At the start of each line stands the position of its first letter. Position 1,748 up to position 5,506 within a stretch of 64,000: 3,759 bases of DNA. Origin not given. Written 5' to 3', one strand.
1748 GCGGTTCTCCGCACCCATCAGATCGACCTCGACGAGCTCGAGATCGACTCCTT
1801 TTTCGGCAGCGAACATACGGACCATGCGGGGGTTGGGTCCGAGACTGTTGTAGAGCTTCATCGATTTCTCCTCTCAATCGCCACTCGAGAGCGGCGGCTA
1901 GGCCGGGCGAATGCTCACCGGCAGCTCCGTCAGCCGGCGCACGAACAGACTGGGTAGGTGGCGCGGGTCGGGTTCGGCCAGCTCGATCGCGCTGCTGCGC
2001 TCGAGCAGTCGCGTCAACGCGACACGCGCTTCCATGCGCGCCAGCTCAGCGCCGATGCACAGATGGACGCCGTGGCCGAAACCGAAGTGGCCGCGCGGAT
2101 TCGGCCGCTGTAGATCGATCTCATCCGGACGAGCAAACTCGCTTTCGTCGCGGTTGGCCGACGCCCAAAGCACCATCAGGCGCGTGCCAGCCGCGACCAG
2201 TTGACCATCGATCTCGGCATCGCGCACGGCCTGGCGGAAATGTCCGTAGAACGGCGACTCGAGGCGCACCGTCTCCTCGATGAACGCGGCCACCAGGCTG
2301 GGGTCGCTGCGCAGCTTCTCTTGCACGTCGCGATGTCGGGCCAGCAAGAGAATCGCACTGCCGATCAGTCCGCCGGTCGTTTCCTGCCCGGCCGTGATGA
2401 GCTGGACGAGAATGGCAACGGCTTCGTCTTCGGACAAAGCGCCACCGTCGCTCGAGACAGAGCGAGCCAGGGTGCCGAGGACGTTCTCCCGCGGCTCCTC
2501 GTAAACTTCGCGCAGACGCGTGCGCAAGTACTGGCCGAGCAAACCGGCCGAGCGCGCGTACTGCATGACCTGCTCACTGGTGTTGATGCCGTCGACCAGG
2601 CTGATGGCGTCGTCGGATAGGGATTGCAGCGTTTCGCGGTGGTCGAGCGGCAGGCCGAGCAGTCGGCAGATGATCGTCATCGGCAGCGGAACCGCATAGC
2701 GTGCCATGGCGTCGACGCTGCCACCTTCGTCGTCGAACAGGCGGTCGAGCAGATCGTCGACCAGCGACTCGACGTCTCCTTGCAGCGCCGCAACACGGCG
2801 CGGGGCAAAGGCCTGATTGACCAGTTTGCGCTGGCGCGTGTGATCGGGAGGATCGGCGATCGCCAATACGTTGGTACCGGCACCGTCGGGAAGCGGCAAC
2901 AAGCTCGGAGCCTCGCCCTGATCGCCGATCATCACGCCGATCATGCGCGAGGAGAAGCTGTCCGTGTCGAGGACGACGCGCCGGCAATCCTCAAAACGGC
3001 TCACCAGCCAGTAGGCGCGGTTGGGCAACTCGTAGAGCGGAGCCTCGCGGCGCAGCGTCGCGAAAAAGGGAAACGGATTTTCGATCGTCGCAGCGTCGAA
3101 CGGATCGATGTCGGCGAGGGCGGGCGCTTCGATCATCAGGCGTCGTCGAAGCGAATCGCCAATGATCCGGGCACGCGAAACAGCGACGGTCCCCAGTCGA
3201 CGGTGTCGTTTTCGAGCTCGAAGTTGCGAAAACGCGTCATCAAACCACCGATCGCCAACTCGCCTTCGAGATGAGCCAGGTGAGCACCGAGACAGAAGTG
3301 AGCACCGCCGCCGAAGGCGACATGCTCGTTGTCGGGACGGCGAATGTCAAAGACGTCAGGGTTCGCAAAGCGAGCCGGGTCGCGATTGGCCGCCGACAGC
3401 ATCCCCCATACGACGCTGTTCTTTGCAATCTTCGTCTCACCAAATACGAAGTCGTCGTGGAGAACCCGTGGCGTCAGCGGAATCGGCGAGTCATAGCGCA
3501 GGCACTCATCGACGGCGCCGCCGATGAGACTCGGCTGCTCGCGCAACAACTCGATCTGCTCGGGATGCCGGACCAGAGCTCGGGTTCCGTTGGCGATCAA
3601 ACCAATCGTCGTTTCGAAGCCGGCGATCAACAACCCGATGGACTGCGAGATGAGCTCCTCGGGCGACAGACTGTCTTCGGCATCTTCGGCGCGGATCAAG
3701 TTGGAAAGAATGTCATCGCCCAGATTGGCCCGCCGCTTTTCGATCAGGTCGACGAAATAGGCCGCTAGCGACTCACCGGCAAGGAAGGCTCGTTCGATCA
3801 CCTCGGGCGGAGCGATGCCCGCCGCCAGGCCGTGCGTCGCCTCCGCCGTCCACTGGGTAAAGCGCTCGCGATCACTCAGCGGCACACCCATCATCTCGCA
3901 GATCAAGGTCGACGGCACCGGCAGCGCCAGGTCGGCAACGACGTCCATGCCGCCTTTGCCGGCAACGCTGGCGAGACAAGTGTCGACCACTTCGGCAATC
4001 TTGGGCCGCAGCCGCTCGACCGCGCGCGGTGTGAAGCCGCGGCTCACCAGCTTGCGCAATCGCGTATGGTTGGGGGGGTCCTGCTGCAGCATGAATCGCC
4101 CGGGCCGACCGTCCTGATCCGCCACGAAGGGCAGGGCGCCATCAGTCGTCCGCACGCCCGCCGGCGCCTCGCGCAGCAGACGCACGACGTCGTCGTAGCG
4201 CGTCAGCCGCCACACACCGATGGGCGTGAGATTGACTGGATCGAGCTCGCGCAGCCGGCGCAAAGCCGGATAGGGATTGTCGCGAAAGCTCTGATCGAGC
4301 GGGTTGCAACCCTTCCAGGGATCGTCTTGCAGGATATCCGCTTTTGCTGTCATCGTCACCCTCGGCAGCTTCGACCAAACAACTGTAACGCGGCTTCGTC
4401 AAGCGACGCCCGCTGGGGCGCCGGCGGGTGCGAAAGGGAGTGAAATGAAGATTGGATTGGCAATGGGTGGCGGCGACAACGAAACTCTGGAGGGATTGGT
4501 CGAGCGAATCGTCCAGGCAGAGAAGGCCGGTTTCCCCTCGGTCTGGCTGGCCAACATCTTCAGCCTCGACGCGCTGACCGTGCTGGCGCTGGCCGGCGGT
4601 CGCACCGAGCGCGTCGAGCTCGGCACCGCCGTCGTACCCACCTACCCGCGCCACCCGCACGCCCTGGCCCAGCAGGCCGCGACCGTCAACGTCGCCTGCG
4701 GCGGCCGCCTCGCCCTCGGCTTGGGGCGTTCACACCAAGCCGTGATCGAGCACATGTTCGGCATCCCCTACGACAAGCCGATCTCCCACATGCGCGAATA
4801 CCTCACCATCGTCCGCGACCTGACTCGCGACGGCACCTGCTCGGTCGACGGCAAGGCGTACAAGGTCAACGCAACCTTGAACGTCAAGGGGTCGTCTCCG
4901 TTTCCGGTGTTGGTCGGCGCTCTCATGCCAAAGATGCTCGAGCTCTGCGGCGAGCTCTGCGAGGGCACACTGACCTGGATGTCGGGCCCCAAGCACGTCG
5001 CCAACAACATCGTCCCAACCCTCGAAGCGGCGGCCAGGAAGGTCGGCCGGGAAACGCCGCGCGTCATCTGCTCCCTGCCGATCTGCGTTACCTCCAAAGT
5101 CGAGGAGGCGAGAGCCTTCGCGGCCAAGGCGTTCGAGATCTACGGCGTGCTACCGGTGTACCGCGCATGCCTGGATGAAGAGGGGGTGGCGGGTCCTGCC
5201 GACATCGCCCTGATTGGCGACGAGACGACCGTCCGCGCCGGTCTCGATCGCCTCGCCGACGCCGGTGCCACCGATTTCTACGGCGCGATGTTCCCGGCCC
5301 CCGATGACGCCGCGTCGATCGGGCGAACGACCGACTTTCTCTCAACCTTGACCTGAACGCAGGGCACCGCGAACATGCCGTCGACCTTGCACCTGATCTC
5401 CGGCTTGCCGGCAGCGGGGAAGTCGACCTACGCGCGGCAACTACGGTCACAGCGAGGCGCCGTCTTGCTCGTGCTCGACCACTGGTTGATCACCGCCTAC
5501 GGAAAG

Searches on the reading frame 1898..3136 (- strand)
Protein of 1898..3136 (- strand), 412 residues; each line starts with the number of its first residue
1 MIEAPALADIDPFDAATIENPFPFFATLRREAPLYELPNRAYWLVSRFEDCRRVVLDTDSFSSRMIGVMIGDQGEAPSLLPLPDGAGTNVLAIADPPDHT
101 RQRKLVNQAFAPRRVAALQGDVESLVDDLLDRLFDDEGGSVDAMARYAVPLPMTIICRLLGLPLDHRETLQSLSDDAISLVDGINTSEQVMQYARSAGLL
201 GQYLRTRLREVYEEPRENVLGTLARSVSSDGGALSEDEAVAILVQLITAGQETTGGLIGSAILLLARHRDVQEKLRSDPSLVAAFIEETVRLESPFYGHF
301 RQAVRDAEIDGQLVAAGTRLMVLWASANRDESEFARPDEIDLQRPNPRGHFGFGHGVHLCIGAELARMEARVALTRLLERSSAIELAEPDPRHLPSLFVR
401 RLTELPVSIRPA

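Call 71: search_protein_families(library=pfam, proteins=[window:1898-3136:-], max_evalue=0.00001)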
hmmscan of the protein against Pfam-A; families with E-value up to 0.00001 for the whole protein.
window:1898-3136:- (412 aa): 1 family
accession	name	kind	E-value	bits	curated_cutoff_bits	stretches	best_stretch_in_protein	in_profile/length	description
PF00067.27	p450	-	1.5e-30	106.8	22.8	1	198-380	214-431/462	Cytochrome P450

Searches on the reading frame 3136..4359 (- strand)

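Call 71: search_protein_families(library=pfam, proteins=[window:3136-4359:-], max_evalue=0.00001)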
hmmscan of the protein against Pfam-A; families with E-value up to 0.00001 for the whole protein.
window:3136-4359:- (407 aa): 1 family
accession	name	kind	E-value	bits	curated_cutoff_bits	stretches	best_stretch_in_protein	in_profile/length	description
PF00067.27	p450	-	1.6e-29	103.4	22.8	1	78-379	74-434/462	Cytochrome P450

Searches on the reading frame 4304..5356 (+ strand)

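Call 71: search_protein_families(library=pfam, proteins=[window:4304-5356:+], max_evalue=0.00001)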
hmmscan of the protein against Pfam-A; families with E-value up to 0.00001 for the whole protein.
window:4304-5356:+ (350 aa): 1 family
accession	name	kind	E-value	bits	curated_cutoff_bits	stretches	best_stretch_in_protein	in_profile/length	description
PF00296.26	Bac_luciferase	-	2.1e-56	192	27.9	1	57-300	16-265/314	Luciferase-like monooxygenase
